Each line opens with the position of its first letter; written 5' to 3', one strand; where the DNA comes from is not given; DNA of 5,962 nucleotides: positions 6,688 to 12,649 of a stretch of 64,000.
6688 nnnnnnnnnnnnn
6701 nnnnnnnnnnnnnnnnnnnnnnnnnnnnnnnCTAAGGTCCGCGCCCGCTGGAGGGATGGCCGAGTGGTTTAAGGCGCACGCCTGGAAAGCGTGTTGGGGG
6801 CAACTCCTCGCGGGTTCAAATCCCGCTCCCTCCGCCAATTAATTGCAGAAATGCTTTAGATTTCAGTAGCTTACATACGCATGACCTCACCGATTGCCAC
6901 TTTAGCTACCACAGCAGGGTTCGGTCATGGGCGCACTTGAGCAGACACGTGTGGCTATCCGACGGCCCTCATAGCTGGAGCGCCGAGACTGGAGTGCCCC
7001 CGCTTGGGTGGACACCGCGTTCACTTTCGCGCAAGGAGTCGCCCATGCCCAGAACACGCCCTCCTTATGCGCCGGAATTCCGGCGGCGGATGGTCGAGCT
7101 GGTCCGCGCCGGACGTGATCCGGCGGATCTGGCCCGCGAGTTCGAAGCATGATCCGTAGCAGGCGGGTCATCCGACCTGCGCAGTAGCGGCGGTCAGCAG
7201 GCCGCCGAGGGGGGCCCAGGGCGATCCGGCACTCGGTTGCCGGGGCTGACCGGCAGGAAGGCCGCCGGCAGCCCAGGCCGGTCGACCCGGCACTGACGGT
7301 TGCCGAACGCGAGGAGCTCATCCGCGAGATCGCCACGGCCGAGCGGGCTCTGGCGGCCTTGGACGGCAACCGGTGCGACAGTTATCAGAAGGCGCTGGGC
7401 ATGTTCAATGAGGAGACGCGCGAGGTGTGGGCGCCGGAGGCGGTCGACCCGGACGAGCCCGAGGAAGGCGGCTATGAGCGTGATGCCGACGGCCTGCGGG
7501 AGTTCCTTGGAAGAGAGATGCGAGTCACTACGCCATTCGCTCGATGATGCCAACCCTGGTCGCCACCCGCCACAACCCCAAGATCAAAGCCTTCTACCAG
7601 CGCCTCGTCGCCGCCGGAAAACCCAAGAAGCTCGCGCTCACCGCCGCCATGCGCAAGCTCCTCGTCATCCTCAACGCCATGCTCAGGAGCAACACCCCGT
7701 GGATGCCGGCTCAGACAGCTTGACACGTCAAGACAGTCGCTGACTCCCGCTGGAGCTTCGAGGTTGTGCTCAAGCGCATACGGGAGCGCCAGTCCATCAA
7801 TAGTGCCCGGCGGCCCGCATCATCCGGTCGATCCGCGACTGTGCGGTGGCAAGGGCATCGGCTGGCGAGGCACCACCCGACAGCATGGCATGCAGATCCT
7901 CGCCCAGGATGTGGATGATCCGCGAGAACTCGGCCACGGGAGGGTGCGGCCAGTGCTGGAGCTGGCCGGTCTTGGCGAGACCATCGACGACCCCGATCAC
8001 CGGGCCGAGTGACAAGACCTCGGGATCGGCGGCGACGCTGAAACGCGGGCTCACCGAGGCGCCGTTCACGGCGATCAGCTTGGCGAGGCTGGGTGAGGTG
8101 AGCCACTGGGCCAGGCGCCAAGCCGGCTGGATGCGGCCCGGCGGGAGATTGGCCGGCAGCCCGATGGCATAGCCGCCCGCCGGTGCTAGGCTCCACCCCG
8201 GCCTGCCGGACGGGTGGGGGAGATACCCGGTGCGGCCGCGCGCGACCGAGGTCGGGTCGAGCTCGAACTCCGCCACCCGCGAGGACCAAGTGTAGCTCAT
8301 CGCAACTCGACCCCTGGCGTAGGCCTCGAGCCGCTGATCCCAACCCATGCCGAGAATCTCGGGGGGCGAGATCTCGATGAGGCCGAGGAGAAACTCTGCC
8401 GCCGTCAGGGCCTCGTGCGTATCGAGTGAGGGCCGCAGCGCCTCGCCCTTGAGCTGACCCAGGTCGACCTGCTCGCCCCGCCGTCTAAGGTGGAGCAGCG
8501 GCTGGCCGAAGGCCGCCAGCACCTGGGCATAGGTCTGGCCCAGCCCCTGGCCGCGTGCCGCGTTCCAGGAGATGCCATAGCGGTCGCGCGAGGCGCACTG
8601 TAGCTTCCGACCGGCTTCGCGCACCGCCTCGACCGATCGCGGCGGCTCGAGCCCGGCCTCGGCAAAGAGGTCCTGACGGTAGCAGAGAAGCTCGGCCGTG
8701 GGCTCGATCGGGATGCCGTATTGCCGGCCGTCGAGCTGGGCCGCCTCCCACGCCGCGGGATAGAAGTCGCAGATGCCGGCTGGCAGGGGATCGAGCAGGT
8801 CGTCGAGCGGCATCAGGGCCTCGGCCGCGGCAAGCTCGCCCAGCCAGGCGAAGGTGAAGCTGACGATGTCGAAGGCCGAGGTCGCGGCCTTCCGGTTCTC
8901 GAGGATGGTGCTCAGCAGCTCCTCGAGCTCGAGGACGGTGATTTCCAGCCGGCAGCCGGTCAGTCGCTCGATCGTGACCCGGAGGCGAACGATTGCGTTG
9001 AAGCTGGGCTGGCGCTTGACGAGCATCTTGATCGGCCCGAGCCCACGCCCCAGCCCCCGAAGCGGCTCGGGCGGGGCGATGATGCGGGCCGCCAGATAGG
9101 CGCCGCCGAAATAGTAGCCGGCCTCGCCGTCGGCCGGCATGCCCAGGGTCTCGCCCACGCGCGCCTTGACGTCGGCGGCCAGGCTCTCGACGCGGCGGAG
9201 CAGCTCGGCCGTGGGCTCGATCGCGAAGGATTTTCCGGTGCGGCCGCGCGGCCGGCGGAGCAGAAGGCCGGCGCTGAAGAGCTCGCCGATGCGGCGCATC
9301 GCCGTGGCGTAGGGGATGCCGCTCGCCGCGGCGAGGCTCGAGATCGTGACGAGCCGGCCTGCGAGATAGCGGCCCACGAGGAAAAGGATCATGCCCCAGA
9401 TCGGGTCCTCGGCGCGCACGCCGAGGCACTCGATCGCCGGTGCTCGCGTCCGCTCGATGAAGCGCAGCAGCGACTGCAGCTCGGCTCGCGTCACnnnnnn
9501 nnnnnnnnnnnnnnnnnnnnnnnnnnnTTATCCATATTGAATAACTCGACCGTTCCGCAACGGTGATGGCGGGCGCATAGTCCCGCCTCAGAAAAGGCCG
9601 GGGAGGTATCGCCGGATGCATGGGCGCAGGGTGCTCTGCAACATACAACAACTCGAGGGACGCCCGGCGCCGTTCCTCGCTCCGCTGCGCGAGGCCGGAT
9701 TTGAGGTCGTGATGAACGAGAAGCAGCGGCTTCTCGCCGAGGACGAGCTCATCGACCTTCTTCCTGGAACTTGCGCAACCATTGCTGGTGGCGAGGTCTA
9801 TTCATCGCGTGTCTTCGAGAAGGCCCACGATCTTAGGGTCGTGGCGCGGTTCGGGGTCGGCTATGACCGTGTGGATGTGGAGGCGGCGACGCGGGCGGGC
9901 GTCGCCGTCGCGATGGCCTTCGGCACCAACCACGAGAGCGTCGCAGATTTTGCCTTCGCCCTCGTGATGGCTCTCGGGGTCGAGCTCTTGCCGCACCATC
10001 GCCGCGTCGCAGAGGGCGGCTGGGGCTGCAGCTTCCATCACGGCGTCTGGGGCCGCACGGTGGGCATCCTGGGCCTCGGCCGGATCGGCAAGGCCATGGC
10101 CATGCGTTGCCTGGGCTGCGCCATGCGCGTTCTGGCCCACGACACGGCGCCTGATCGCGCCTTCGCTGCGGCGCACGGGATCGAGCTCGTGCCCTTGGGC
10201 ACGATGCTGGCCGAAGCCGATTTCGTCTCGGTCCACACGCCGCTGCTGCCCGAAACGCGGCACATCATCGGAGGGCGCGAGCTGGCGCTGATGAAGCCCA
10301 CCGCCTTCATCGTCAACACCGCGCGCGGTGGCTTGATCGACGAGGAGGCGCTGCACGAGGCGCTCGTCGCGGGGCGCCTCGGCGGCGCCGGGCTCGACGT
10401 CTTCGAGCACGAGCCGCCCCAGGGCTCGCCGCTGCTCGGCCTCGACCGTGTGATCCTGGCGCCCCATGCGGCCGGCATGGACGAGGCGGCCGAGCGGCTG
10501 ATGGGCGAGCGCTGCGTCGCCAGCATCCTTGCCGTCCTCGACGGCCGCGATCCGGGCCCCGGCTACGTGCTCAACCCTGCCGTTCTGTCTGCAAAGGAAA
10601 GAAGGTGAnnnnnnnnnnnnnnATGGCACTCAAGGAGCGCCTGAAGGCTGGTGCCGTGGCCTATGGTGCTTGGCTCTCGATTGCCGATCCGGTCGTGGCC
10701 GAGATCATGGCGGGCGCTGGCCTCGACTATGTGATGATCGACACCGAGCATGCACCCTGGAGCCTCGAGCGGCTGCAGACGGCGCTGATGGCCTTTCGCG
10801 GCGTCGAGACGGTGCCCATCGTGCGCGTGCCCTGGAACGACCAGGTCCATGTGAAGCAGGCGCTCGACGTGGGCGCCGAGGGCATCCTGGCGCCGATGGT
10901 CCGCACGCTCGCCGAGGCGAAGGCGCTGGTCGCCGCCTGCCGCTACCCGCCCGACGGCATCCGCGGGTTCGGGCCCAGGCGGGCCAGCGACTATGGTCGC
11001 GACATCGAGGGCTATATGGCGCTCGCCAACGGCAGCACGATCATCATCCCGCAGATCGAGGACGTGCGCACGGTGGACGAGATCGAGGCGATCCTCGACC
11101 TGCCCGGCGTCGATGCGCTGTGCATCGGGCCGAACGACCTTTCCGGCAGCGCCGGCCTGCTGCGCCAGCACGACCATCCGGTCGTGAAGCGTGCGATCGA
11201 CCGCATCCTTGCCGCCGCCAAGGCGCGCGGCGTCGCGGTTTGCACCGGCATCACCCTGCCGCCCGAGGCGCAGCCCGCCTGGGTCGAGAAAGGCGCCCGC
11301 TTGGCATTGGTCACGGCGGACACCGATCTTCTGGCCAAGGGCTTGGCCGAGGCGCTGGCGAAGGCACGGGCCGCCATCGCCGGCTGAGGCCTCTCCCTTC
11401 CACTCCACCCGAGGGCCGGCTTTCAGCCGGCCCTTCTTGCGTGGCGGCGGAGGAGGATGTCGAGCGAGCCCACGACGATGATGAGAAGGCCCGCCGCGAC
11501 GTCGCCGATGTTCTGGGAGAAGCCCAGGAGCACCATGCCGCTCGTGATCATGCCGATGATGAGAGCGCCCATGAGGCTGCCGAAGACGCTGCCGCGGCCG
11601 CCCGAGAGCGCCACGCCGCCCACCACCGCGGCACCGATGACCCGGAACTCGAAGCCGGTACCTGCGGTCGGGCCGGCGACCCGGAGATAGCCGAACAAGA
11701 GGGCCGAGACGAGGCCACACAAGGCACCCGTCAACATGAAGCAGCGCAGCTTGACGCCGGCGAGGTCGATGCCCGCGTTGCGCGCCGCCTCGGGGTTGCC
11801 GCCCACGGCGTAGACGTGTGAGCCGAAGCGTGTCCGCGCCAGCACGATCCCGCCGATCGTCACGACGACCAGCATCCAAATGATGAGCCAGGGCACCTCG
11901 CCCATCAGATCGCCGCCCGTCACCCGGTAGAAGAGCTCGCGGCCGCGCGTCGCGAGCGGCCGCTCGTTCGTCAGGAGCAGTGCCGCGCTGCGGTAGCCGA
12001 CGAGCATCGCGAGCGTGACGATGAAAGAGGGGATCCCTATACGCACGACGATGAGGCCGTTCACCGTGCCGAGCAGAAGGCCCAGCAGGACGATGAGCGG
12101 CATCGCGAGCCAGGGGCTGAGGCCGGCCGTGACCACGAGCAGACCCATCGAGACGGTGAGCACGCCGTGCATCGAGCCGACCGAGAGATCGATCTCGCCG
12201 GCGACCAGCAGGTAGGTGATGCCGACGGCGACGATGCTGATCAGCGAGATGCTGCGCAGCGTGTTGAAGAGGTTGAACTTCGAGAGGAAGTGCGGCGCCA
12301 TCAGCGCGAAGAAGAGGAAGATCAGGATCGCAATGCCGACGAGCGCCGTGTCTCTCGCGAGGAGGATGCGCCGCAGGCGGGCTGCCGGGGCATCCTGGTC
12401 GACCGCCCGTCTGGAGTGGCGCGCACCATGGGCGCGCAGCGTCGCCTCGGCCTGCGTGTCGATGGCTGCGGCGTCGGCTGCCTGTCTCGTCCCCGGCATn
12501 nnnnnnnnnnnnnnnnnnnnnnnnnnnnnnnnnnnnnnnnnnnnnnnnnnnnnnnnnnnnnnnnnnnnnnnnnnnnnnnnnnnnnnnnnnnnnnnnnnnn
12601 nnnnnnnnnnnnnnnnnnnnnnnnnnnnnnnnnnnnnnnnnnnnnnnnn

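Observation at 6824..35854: Candidate ~29-kb tRNA-Ser-anchored catabolic island, immobilised by integrase decay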

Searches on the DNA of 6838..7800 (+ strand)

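Call 64: search_dna_similar(query=window:6838-7800:+, collection=plasmids, mode=distant, max_rows=8)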
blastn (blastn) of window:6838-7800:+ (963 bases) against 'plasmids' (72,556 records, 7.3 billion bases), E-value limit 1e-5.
Records with a match: 353; places in all: 368; records where one place covers at least 80% of the query: 0.
Best place of each record, by identity: 80-90% 5; 60-80% 348.
By first word of the organism name: Escherichia 286; Salmonella 17; Rhizobium 6; Azospirillum 5; Enterobacter 5; Methylobacterium 3; Sinorhizobium 3; Shinella 3; Methylorubrum 3; Paraburkholderia 2; and 15 more.
By predicted mobility (MOB-suite, as given by PLSDB): conjugative 293; non-mobilizable 37; mobilizable 23.
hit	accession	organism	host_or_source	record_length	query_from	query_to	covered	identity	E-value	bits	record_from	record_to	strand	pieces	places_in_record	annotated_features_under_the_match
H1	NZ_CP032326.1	Azospirillum argentinense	soil sample,Agricultural field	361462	153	308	16%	75.8%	9e-20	105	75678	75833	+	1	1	IS3 family transposase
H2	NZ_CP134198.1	Paraburkholderia sp. FT54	single cell,Rhizosphere soil of Tomato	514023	694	848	16%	74.2%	5e-17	97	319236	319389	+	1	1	none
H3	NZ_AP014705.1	Methylobacterium aquaticum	-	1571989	161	308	15%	77.3%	2e-22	115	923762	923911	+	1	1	none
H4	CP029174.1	Methylobacterium sp. DM1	-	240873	161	308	15%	77.3%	2e-21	111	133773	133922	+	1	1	IS3 family transposase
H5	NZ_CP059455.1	Azospirillum brasilense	Prokaryotes,soil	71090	153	304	16%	73.9%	1e-12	82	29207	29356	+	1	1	none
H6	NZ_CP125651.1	Rhizobium sp. BT04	Phaseolus vulgaris,Pure culture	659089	710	866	16%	70.1%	2e-9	73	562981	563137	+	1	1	transposase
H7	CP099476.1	Roseomonas mucosa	Human skin,single cell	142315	710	865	16%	69.2%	8e-8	66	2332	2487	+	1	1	IS110 family transposase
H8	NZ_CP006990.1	Rhizobium etli bv. mimosae str. IE4771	Phaseolus vulgaris,whole organism,nodule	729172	717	850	14%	78.4%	2e-21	112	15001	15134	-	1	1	IS110 family transposase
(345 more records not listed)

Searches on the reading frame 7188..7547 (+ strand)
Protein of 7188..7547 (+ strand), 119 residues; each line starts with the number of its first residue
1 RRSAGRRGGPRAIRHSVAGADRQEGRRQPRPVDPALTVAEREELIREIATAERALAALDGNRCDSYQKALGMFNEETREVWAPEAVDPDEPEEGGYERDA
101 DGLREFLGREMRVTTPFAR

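Call 50: search_protein_families(library=pfam, proteins=[window:7188-7547:+], max_evalue=0.01)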
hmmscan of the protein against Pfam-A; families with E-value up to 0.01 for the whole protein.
window:7188-7547:+ (119 aa): 0 families

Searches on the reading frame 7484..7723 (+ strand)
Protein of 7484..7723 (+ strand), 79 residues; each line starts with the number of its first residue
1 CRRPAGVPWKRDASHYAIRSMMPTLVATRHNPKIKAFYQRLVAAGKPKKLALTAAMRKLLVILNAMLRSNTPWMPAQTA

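Call 50: search_protein_families(library=pfam, proteins=[window:7484-7723:+], max_evalue=0.01)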
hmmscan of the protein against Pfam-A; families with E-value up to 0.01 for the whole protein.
window:7484-7723:+ (79 aa): 0 families
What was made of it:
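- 7484..7720 (+): C-terminal fragment of an IS110-family transposase. No Pfam hit (call 50).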

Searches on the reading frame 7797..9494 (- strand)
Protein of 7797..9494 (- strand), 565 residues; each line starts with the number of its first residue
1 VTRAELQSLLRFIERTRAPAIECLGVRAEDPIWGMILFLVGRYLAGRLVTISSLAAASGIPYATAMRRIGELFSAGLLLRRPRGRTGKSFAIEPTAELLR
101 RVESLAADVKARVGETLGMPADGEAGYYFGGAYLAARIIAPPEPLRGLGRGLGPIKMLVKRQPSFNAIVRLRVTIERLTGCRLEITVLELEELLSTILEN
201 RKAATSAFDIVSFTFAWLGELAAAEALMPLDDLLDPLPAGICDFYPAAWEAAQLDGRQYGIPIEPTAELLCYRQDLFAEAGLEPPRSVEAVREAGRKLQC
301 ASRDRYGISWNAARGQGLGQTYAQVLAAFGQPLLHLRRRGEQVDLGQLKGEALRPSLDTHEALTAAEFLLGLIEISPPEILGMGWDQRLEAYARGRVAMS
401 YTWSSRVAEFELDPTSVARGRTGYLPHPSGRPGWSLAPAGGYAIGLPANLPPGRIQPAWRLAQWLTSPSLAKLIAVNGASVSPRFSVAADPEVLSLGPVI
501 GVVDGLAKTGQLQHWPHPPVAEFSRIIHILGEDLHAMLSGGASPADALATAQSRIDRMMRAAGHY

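Call 10: search_protein_families(library=pfam, proteins=[window:7797-9494:-])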
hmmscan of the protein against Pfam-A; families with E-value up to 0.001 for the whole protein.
window:7797-9494:- (565 aa): 2 families
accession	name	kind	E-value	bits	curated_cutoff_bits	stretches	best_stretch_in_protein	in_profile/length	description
PF01547.30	SBP_bac_1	-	9.5e-22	78.8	26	1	216-469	59-304/307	Bacterial extracellular solute-binding protein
PF13416.11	SBP_bac_8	-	1.7e-16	61.3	27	1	188-493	19-271/279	Bacterial extracellular solute-binding protein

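Call 72: search_protein_families(library=ncbifam, proteins=[window:7797-9494:-], max_evalue=0.00001)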
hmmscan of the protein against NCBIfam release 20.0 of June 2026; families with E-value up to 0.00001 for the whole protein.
window:7797-9494:- (565 aa): 0 families

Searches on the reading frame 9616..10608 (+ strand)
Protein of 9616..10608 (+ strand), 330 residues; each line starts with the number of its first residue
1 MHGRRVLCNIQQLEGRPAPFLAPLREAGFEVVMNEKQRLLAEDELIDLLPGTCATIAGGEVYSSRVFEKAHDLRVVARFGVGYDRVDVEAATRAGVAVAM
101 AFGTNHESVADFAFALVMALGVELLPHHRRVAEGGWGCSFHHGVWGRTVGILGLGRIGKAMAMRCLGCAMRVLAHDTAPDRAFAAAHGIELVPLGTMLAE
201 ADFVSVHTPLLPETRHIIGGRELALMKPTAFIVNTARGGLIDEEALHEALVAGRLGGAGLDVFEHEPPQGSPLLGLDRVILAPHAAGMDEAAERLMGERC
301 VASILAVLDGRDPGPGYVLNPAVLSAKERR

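Call 10: search_protein_families(library=pfam, proteins=[window:9616-10608:+])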
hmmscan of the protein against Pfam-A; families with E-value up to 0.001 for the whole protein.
window:9616-10608:+ (330 aa): 2 families
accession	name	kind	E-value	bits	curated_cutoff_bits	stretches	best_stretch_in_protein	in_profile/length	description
PF02826.25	2-Hacid_dh_C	-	1.4e-53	181.3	25.1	1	114-286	1-178/178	D-isomer specific 2-hydroxyacid dehydrogenase, NAD binding domain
PF00389.36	2-Hacid_dh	-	2.5e-18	66.5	24.6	1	22-313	13-129/134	D-isomer specific 2-hydroxyacid dehydrogenase, catalytic domain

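Call 49: find_encoding_contigs(protein=window:9616-10608:+, flank=10000, max_places=6)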
Protein window:9616-10608:+ (330 aa): no gene with exactly this product is on record in the collection.

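Call 72: search_protein_families(library=ncbifam, proteins=[window:9616-10608:+], max_evalue=0.00001)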
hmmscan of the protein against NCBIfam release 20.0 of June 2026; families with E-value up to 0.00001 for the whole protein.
window:9616-10608:+ (330 aa): 21 families
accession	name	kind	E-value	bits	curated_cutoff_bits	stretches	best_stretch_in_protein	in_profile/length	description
TIGR01327.1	PGDH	equivalog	7.2e-65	219.7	454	1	37-311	26-304/525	phosphoglycerate dehydrogenase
NF009714.1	PRK13243.1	equivalog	2e-62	211.4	455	1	63-315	58-319/332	glyoxylate reductase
NF005069.0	PRK06487.1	equivalog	2.3e-50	171.5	448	1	42-297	39-301/320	2-hydroxyacid dehydrogenase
NF008759.0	PRK11790.1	equivalog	3e-46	157.9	404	1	22-303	26-312/410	phosphoglycerate dehydrogenase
NF011938.0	PRK15409.1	equivalog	3.2e-45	154.5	492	1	56-311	50-312/324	glyoxylate/hydroxypyruvate reductase GhrB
NF041369.1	Dhydh_Halo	equivalog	2.4e-38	132.1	400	1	71-292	54-279/305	D-2-hydroxyacid dehydrogenase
NF005750.0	PRK07574.1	equivalog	1.8e-35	122.8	329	1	67-293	109-342/386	NAD-dependent formate dehydrogenase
NF000492.1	vanH_gen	exception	4e-35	121.4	540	1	76-266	70-255/312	D-lactate dehydrogenase VanH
NF005387.0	PRK06932.1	equivalog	2.5e-33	115.4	492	1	54-292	47-294/314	2-hydroxyacid dehydrogenase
NF006263.0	PRK08410.1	equivalog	2.9e-31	109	389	1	64-297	55-297/311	D-2-hydroxyacid dehydrogenase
NF001309.0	PRK00257.1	equivalog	6.4e-29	101.1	434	1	72-288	58-258/379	4-phosphoerythronate dehydrogenase PdxB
NF000151.1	vanH-Ac1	exception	1.9e-28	99.8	750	1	77-266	107-291/351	D-lactate dehydrogenase VanH-Ac1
NF000371.1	vanH_Agroup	exception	3.1e-28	98.9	700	1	73-266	72-260/322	VanH-A/VanH-Pt family D-lactate dehydrogenase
NF000112.1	vanH-Amyco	exception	2.3e-27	96.1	625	1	77-266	100-284/348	VanH-AOV family D-lactate dehydrogenase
NF000004.1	vanH-D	exception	3.5e-27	95.4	550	1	74-266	74-261/323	D-lactate dehydrogenase VanH-D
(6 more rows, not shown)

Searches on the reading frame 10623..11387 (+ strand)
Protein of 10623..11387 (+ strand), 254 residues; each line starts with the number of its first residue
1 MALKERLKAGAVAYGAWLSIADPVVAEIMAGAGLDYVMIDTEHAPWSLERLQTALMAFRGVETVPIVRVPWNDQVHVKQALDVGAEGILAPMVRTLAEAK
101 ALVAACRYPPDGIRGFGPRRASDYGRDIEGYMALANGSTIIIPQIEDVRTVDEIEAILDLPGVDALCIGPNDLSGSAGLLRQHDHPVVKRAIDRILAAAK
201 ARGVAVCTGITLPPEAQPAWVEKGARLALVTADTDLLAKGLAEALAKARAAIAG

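Call 10: search_protein_families(library=pfam, proteins=[window:10623-11387:+])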
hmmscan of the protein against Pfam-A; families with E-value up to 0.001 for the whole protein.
window:10623-11387:+ (254 aa): 1 family
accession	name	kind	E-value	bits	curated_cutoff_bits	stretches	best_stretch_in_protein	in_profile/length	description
PF03328.21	HpcH_HpaI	-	2e-40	138.8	25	1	14-237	2-218/221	HpcH/HpaI aldolase/citrate lyase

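Call 72: search_protein_families(library=ncbifam, proteins=[window:10623-11387:+], max_evalue=0.00001)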
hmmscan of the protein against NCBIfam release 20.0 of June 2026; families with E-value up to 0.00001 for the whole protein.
window:10623-11387:+ (254 aa): 4 families
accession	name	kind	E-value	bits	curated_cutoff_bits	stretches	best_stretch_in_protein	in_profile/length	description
TIGR02311.1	HpaI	equivalog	2e-55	187.9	368.8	1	3-244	3-244/249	4-hydroxy-2-oxoheptanedioate aldolase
NF007849.0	PRK10558.1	equivalog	3.8e-54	183.8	393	1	3-239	10-245/256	2-dehydro-3-deoxyglucarate aldolase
TIGR03239.1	GarL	equivalog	1.4e-52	178.7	406.75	1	4-246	4-244/249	2-dehydro-3-deoxyglucarate aldolase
NF007521.0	PRK10128.1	equivalog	1.7e-45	155.6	441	1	3-247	9-253/267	2-keto-3-deoxy-L-rhamnonate aldolase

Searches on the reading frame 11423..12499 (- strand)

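Call 10: search_protein_families(library=pfam, proteins=[window:11423-12499:-])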
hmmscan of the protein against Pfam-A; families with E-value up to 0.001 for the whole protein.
window:11423-12499:- (358 aa): 1 family
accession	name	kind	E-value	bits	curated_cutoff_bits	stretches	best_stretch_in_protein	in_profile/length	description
PF02653.21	BPD_transp_2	-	2.9e-35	122.1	26.8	1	76-343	1-268/269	Branched-chain amino acid transport system / permease component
